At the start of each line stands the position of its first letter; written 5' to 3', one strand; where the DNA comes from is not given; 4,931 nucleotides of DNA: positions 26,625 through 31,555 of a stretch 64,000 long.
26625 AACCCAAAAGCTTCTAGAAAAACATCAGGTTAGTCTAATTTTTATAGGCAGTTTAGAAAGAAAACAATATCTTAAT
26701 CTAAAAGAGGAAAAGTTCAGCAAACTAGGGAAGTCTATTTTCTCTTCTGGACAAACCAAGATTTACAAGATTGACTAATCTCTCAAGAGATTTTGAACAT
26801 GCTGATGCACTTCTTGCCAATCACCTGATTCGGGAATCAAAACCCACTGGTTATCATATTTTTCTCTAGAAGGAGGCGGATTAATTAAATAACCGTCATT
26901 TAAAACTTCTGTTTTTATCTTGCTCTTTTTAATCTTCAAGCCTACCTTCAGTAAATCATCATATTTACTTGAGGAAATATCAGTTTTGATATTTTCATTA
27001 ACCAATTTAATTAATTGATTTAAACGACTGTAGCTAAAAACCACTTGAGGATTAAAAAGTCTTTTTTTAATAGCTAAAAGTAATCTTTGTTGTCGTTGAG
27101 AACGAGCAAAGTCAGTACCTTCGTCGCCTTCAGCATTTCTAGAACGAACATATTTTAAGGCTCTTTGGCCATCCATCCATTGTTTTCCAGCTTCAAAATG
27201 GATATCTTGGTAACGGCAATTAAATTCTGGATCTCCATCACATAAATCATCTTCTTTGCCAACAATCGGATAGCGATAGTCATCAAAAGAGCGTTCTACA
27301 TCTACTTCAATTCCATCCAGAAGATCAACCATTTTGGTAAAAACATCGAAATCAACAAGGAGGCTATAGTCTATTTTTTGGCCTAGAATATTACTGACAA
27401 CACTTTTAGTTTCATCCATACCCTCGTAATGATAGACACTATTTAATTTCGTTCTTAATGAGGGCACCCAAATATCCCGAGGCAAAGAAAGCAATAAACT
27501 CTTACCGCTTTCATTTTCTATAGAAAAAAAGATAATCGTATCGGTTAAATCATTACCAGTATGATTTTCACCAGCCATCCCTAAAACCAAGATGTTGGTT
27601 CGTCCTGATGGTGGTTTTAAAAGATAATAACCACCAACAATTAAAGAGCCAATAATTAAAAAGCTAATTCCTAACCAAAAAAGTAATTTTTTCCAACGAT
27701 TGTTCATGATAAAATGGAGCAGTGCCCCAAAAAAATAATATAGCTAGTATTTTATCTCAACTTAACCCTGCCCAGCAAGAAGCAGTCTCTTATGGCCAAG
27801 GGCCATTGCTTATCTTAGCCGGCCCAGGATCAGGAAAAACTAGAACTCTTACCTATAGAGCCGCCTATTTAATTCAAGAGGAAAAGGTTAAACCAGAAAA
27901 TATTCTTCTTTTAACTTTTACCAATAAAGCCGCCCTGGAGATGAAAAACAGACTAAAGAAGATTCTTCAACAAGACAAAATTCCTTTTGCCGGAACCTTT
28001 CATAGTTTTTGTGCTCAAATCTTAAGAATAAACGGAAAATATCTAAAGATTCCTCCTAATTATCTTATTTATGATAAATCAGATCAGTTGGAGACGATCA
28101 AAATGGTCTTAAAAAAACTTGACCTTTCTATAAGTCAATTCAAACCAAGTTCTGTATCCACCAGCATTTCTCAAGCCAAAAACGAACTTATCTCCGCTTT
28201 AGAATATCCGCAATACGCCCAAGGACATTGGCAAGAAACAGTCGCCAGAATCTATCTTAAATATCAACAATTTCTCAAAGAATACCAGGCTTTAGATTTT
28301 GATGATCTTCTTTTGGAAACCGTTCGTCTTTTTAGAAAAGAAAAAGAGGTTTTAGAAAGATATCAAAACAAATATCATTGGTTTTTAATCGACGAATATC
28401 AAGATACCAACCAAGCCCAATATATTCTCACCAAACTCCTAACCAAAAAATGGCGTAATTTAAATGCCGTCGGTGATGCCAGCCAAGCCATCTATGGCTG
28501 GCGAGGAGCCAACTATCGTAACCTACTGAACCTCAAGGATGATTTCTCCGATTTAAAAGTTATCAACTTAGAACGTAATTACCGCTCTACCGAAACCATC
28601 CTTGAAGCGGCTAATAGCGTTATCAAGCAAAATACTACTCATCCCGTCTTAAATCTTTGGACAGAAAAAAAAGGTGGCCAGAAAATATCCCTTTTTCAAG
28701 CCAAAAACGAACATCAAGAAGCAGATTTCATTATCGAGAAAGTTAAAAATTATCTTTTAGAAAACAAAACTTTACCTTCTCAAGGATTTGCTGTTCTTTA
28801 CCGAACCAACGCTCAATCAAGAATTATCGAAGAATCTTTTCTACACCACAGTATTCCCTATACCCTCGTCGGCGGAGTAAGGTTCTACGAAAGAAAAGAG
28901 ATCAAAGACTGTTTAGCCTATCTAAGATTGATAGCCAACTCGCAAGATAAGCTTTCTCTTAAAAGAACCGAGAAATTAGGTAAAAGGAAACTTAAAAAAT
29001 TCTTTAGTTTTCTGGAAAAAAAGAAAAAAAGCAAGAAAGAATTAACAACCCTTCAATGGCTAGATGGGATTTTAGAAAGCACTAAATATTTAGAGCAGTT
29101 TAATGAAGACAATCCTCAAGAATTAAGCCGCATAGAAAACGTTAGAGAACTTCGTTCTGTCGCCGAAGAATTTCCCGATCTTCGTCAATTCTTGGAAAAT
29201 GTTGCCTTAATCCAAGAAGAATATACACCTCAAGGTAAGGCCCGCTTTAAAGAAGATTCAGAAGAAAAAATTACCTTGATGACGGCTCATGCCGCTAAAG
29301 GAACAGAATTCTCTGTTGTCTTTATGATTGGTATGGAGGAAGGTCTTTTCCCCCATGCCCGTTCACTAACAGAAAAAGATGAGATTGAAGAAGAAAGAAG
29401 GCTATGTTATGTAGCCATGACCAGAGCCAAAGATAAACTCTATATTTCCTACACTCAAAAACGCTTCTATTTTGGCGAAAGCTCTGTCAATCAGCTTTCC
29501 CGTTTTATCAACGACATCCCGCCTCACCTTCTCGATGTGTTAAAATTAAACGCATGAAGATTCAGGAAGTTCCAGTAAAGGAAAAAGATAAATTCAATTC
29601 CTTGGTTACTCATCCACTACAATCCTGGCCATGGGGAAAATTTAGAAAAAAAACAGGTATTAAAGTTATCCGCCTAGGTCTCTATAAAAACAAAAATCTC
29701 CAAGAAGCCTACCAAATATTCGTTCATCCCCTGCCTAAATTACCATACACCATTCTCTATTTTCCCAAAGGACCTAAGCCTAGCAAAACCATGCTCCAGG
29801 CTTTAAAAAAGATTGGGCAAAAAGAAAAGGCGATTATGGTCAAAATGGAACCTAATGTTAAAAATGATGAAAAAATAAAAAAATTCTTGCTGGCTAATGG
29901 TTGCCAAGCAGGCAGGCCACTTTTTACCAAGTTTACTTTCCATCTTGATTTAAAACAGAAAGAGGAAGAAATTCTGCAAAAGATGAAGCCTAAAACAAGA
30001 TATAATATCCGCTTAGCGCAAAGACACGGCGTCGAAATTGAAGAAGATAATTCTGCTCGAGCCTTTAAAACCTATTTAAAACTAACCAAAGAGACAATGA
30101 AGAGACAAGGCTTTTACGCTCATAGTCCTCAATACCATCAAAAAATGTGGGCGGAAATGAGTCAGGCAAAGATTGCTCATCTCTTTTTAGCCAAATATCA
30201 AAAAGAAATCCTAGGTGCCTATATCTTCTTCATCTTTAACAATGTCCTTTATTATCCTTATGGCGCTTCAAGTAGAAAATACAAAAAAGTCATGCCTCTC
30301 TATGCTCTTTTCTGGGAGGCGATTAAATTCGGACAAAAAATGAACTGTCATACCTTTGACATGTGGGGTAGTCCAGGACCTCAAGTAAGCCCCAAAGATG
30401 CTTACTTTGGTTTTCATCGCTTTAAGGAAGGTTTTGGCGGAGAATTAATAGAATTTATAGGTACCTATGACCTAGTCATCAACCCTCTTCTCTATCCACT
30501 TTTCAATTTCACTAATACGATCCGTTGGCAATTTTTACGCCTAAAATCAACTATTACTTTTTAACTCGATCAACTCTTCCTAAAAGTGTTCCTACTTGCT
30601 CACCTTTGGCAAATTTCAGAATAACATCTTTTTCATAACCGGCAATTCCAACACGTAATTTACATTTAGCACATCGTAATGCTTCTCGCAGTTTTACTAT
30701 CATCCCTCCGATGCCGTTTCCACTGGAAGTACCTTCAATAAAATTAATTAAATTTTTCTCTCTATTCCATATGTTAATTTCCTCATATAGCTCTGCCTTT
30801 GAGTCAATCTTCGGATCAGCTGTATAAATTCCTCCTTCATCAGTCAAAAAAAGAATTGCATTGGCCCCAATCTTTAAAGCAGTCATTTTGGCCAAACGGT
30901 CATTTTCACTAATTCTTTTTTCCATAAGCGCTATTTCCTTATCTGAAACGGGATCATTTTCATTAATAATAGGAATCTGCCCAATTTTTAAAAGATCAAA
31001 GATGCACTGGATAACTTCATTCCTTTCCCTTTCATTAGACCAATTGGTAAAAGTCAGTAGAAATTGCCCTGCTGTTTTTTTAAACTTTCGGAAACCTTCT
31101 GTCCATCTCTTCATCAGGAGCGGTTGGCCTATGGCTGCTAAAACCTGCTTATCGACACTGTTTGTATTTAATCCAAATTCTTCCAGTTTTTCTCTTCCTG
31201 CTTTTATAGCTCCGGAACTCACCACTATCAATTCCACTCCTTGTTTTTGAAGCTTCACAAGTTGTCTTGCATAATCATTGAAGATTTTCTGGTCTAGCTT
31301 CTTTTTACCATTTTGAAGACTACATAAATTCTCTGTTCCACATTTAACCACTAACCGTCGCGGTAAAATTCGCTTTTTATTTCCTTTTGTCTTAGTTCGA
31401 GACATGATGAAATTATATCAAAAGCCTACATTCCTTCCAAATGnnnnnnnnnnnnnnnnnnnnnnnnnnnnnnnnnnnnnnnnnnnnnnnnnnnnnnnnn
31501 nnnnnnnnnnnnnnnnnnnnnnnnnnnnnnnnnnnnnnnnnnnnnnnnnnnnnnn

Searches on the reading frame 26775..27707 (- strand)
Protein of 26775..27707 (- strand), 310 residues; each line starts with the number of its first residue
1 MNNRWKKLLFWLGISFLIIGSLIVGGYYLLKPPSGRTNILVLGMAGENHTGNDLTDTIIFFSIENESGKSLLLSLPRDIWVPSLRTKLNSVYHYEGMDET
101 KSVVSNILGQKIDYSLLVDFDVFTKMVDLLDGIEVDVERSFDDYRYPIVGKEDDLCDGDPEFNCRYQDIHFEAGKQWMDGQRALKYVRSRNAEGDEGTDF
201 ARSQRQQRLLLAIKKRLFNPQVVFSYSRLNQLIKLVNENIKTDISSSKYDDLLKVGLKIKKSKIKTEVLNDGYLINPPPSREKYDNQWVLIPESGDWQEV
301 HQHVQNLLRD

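Call 8: search_protein_families(library=pfam, proteins=[window:26775-27707:-], max_evalue=0.01)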
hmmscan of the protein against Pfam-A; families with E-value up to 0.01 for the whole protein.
window:26775-27707:- (310 aa): 1 family
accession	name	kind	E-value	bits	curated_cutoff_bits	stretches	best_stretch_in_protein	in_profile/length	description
PF03816.19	LytR_cpsA_psr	-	3.9e-32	111.9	24.6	1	55-217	2-148/150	LytR_cpsA_psr family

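Call 9: search_protein_families(library=ncbifam, proteins=[window:26775-27707:-], max_evalue=0.01)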
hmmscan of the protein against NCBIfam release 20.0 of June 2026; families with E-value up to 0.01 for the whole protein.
window:26775-27707:- (310 aa): 4 families
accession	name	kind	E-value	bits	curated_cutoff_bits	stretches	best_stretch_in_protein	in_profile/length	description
TIGR00350.1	lytR_cpsA_psr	domain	1.4e-25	90.3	62.3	1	55-216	3-149/152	LCP family glycopolymer transferase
NF006897.1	PRK09379.1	equivalog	2.5e-20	72.9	441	2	160-268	163-266/298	polyisoprenyl-teichoic acid--peptidoglycan teichoic acid transferase TagU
NF051849.1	LCP_trans_Cps2A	equivalog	6.4e-15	55.3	650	2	159-258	329-423/477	LCP family glycopolymer transferase CpsA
NF047591.1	ligase_LytR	equivalog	1.9e-14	53.7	450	1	50-254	77-271/336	glycopolymer--peptidoglycan transferase LytR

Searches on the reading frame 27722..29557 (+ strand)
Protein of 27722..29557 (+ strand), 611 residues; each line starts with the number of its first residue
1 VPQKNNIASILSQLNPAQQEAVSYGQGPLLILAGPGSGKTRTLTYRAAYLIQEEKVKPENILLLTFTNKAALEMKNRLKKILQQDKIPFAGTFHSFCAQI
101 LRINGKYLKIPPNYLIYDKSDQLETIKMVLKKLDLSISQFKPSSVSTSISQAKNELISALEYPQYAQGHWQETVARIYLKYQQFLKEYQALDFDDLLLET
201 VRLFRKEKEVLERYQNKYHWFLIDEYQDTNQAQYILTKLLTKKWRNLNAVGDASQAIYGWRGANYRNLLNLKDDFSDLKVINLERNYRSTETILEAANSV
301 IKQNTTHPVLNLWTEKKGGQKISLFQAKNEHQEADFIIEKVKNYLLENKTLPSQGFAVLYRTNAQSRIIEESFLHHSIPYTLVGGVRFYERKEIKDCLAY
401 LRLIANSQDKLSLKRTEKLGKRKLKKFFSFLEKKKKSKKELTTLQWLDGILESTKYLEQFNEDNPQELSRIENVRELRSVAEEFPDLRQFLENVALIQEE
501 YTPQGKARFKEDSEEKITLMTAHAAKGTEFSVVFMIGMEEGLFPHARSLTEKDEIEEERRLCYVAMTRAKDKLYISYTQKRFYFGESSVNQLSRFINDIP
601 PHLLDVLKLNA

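Call 8: search_protein_families(library=pfam, proteins=[window:27722-29557:+], max_evalue=0.01)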
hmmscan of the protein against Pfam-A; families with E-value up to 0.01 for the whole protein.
window:27722-29557:+ (611 aa): 10 families
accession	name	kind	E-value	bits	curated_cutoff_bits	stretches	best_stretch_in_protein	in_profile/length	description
PF00580.27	UvrD-helicase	-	1.1e-84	284.8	23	1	14-275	1-270/271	UvrD/REP helicase N-terminal domain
PF13361.12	UvrD_C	-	3.7e-65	221.1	25.6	2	281-461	1-177/350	UvrD-like helicase C-terminal domain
PF13245.12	AAA_19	-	1.9e-23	83.5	25.1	1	18-259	1-132/134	AAA domain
PF13538.12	UvrD_C_2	-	1.6e-09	37.9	27.4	1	517-575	2-51/52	UvrD-like helicase C-terminal domain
PF01443.25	Viral_helicase1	-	9.1e-06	26.1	21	0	519-575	179-226/228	Viral superfamily 1 RNA helicase core domain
PF13086.12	AAA_11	-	7.6e-05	23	27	1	15-107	3-93/257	AAA domain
PF13604.12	AAA_30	-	7.8e-05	22.9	27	0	13-77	1-65/191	AAA domain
PF13173.12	AAA_14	-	0.00012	22.5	27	0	182-255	24-99/129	AAA domain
PF13087.12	AAA_12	-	0.00029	20.9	27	0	500-575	117-190/195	AAA domain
PF04851.21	ResIII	-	0.0038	17.6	22.5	1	3-86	8-81/164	Type III restriction enzyme, res subunit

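Call 9: search_protein_families(library=ncbifam, proteins=[window:27722-29557:+], max_evalue=0.01)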
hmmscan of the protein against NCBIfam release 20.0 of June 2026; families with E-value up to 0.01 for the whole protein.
window:27722-29557:+ (611 aa): 15 families
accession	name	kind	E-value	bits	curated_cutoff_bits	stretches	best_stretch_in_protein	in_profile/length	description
TIGR01073.1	pcrA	equivalog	4.1e-207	689.9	911.2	2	11-423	2-414/725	DNA helicase PcrA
NF008743.0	PRK11773.1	equivalog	1.7e-164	549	965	2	6-416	2-410/720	DNA helicase II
TIGR01074.1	rep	equivalog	6.2e-158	527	951.45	2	13-422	1-410/668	DNA helicase Rep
TIGR01075.1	uvrD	equivalog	9e-157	523.4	1144.45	2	10-416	1-405/715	DNA helicase II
NF008172.0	PRK10919.1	equivalog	3.1e-118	395.8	1168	2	13-424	2-413/673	DNA helicase Rep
NF008276.0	PRK11054.1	equivalog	7.7e-51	173.4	543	3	12-103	195-285/684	DNA helicase IV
TIGR02785.1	addA_Gpos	equivalog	1.8e-46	158.6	707.65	4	172-303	339-482/1234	helicase-exonuclease AddAB subunit AddA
TIGR00609.1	recB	equivalog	8.6e-37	126.8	696.05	3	185-306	337-460/1175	exodeoxyribonuclease V subunit beta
NF010485.0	PRK13909.1-2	equivalog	1.2e-30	106.5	650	2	126-535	232-629/909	RecB-like helicase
TIGR02784.1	addA_alphas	equivalog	4.6e-30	104.7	860.75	4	173-305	343-497/1138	double-strand break repair helicase AddA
NF010487.0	PRK13909.1-4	equivalog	2.5e-25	88.9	759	2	182-536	289-630/924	RecB-like helicase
NF010486.0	PRK13909.1-3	equivalog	1.3e-12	46.6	1109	2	183-348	294-472/921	RecB-like helicase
NF041254.1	motor_HelR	exception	5.5e-11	41.4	750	1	185-303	489-601/706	RNA polymerase recycling motor ATPase HelR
TIGR01448.2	helicase_RecD2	equivalog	0.0021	16.3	500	0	13-76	316-377/713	SF1B family DNA helicase RecD2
NF008127.0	PRK10875.1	equivalog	0.0024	16.5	671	0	30-84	175-229/619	exodeoxyribonuclease V subunit alpha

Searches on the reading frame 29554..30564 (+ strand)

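Call 8: search_protein_families(library=pfam, proteins=[window:29554-30564:+], max_evalue=0.01)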
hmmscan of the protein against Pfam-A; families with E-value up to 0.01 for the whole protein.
window:29554-30564:+ (336 aa): 2 families
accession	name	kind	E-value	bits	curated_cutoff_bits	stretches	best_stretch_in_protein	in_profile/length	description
PF02388.22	FemAB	-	5.9e-40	137.8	24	3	210-320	297-404/406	FemAB family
PF13480.13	Acetyltransf_6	-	1.2e-12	48.6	22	1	147-272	6-136/143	Acetyltransferase (GNAT) domain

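Call 9: search_protein_families(library=ncbifam, proteins=[window:29554-30564:+], max_evalue=0.01)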
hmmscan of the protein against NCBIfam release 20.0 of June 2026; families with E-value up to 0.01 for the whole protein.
window:29554-30564:+ (336 aa): 2 families
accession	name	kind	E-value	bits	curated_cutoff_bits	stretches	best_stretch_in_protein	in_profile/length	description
NF047883.1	UAcmpLyAlTFemX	equivalog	6.7e-14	51.9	500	1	82-314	93-332/337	UDP-N-acetylmuramoylpentapeptide-lysine N(6)-alanyltransferase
TIGR03019.1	pepcterm_femAB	equivalog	1.2e-10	41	260.35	1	125-270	117-258/330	FemAB family XrtA/PEP-CTERM system-associated protein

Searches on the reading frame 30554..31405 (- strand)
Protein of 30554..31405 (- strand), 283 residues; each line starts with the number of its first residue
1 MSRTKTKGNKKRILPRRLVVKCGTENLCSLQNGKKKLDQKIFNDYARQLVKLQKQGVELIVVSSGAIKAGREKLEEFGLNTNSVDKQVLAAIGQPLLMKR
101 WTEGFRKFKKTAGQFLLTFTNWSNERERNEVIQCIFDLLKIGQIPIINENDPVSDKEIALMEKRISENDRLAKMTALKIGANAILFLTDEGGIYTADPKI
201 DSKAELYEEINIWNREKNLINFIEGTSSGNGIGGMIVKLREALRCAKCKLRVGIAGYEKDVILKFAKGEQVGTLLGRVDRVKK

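Call 8: search_protein_families(library=pfam, proteins=[window:30554-31405:-], max_evalue=0.01)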
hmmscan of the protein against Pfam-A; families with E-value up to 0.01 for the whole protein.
window:30554-31405:- (283 aa): 1 family
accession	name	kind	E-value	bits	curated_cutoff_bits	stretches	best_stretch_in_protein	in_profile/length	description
PF00696.33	AA_kinase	-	5.5e-35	121.6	24.9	1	17-248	2-225/234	Amino acid kinase family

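Call 9: search_protein_families(library=ncbifam, proteins=[window:30554-31405:-], max_evalue=0.01)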
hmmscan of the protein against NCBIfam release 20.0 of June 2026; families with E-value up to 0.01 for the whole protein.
window:30554-31405:- (283 aa): 12 families
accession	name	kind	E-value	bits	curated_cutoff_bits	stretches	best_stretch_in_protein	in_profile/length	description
TIGR01027.1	proB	equivalog_domain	5.3e-52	177.2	186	1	16-275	1-251/363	glutamate 5-kinase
TIGR01092.1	P5CS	equivalog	5.9e-32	110.7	796.75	1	16-279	8-277/715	delta l-pyrroline-5-carboxylate synthetase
NF040647.1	IPPK_Arch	equivalog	1.2e-11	44.4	120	1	120-274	109-258/259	isopentenyl phosphate kinase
TIGR02075.1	pyrH_bact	equivalog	6.1e-11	42.4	243.9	2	169-211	138-181/233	UMP kinase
TIGR02076.1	pyrH_arch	equivalog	1.3e-06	28.2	158.05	1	169-274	119-220/222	UMP kinase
TIGR00761.1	argB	equivalog_domain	5.6e-06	26.1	151.3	1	134-247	127-223/231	acetylglutamate kinase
NF006234.1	PRK08373.1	subfamily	0.00035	19.9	237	1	130-207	152-227/338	aspartate kinase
TIGR02078.1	AspKin_pair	subfamily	0.0012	18.2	242.4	1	129-207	144-220/327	putative Pyrococcus aspartate kinase subunit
TIGR00657.1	asp_kinases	subfamily_domain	0.0029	16.7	208.7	0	172-211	198-237/442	aspartate kinase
NF005155.0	PRK06635.1-4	equivalog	0.0056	15.7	346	0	175-211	160-196/407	aspartate kinase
TIGR00656.1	asp_kin_monofn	equivalog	0.0069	15.4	402.25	0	171-210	163-202/407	aspartate kinase, monofunctional class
NF006068.0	PRK08210.1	equivalog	0.007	15.6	474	0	169-211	159-201/405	aspartate kinase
